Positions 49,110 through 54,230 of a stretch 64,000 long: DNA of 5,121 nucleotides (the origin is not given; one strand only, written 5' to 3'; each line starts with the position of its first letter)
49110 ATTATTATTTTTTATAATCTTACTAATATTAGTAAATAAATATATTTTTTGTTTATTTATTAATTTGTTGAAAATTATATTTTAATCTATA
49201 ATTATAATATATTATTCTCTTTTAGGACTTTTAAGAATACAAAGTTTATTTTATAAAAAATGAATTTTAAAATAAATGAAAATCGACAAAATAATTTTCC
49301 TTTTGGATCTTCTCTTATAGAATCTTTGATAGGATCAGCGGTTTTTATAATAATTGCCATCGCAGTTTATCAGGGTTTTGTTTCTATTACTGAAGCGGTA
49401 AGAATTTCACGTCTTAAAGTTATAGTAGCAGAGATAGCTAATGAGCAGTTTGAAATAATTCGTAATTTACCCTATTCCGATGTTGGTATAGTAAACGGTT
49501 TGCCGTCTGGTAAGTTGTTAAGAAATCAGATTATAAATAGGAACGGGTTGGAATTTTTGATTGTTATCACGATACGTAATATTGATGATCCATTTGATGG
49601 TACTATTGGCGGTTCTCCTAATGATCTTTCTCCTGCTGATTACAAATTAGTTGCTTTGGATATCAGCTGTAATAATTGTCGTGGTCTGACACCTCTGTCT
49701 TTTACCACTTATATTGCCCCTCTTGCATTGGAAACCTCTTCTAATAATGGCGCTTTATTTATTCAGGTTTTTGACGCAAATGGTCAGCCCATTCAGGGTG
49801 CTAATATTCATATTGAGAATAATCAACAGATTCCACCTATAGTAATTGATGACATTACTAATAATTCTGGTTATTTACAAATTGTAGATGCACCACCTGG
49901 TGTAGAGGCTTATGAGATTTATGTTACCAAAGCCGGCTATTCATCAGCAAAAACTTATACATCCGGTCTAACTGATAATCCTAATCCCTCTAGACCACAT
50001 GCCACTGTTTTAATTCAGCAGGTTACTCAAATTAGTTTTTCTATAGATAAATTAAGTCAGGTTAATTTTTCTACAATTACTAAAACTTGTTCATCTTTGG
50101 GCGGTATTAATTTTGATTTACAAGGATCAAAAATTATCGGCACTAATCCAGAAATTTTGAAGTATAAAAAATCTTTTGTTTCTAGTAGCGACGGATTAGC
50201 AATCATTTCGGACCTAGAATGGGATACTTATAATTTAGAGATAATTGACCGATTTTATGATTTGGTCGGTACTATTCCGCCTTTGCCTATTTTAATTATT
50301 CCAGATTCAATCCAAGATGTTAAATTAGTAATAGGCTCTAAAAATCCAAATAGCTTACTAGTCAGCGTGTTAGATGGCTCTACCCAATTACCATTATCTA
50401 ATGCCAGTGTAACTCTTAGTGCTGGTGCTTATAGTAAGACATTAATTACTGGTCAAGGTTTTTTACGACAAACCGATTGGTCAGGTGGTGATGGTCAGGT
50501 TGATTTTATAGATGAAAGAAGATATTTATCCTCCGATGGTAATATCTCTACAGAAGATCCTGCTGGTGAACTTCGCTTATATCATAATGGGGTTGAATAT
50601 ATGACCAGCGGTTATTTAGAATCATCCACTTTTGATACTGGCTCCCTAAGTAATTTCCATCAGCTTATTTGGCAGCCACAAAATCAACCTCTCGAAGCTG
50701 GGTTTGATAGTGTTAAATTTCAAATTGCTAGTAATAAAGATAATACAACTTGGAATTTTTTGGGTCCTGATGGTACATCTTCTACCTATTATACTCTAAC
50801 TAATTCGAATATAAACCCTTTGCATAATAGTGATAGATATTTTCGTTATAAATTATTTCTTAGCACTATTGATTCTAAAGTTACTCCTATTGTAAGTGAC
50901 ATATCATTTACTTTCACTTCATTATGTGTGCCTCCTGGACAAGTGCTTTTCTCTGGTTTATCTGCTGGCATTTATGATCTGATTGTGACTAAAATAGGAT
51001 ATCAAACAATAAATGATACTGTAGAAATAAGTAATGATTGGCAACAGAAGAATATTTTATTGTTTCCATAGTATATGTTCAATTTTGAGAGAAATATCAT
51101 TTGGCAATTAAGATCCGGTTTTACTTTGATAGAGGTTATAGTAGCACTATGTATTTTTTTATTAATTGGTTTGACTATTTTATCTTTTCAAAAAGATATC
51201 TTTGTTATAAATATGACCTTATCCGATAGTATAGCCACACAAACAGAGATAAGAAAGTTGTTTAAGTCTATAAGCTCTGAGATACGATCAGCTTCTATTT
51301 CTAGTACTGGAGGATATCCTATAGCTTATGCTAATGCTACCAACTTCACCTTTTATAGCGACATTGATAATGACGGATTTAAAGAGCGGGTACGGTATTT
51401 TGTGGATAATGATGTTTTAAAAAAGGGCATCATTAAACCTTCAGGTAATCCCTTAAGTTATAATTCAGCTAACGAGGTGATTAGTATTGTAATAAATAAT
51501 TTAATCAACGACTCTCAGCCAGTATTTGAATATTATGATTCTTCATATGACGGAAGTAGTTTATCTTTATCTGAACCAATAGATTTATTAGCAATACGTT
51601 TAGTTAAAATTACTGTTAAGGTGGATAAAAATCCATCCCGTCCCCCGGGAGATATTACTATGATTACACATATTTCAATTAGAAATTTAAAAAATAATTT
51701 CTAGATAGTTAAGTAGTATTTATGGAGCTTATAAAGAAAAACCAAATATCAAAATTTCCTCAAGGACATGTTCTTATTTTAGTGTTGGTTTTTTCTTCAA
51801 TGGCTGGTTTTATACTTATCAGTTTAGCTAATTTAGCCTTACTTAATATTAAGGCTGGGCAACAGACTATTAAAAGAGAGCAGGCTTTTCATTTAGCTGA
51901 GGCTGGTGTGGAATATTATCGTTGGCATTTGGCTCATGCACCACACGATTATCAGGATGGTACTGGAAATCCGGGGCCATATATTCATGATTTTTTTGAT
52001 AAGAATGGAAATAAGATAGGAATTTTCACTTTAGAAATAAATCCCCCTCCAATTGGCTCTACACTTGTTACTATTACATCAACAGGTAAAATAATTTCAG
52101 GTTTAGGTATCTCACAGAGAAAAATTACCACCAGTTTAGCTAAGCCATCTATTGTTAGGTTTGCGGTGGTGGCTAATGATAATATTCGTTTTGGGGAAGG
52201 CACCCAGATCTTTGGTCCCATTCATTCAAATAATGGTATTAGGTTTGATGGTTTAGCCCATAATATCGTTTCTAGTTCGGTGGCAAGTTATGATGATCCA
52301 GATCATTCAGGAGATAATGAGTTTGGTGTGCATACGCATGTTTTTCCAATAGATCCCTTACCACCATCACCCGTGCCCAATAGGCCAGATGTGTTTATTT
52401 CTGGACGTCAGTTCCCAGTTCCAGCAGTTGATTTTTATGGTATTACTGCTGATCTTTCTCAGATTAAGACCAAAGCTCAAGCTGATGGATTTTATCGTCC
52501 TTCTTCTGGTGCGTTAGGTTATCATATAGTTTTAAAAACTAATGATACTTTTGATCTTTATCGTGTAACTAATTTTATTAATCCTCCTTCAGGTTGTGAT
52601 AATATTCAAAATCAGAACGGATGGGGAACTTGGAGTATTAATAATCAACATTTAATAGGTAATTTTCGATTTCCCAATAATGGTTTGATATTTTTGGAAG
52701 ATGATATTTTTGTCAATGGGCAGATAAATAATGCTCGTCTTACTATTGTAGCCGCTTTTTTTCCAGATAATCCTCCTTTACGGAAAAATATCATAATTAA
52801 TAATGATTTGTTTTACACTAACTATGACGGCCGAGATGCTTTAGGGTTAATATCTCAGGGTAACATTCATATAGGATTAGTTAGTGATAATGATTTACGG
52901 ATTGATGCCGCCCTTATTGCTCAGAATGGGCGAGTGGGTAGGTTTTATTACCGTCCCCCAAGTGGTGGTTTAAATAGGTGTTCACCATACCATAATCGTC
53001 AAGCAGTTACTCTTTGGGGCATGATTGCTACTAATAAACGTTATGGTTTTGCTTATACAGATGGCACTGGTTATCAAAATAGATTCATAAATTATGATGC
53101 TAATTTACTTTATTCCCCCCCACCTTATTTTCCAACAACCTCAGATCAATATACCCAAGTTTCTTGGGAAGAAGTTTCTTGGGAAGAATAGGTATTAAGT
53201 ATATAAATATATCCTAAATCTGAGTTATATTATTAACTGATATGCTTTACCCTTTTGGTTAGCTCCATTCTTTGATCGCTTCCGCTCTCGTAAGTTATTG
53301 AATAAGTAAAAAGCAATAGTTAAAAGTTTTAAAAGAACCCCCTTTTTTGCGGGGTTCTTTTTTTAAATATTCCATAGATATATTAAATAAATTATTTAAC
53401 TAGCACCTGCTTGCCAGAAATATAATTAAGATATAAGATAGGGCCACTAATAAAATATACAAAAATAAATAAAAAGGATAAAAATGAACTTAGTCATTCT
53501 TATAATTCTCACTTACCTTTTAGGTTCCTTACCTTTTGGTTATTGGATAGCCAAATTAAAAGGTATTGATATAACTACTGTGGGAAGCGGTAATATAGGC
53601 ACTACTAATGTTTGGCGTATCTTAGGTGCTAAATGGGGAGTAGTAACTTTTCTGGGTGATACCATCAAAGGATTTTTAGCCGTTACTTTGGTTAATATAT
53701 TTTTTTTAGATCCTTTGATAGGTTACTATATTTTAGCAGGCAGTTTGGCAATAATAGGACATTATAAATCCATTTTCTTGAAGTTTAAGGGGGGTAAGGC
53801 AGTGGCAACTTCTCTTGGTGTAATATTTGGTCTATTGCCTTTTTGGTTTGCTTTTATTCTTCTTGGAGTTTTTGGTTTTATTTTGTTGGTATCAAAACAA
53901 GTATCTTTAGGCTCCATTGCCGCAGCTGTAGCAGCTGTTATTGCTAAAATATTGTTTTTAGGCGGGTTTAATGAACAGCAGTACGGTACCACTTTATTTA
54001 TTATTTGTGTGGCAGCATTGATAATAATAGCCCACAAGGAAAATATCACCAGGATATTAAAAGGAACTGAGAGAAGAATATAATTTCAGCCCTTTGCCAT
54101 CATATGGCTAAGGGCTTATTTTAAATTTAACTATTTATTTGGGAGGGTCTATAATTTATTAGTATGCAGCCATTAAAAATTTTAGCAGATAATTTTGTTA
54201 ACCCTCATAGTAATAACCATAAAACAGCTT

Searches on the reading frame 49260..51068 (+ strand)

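Call 34: search_protein_families(library=pfam, proteins=[window:49260-51068:+], max_evalue=0.0001)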
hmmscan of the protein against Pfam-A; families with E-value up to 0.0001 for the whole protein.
window:49260-51068:+ (603 aa): 3 families
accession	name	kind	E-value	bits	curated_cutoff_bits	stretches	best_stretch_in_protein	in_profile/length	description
PF13620.12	CarboxypepD_reg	-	2e-12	47.7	32.3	1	169-232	5-64/82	Carboxypeptidase regulatory-like domain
PF13715.12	CarbopepD_reg_2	-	2.6e-07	31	32.2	0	169-233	4-62/88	CarboxypepD_reg-like domain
PF17802.7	SpaA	-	3.5e-05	24.3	23.1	0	171-227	8-65/91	Prealbumin-like fold domain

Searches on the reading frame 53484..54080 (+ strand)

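Call 34: search_protein_families(library=pfam, proteins=[window:53484-54080:+], max_evalue=0.0001)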
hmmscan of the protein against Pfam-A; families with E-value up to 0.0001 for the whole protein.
window:53484-54080:+ (199 aa): 1 family
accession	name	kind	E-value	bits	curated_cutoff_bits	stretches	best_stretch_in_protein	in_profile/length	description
PF02660.20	G3P_acyltransf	-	4.9e-51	173.5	24.1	1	10-191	2-164/164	Glycerol-3-phosphate acyltransferase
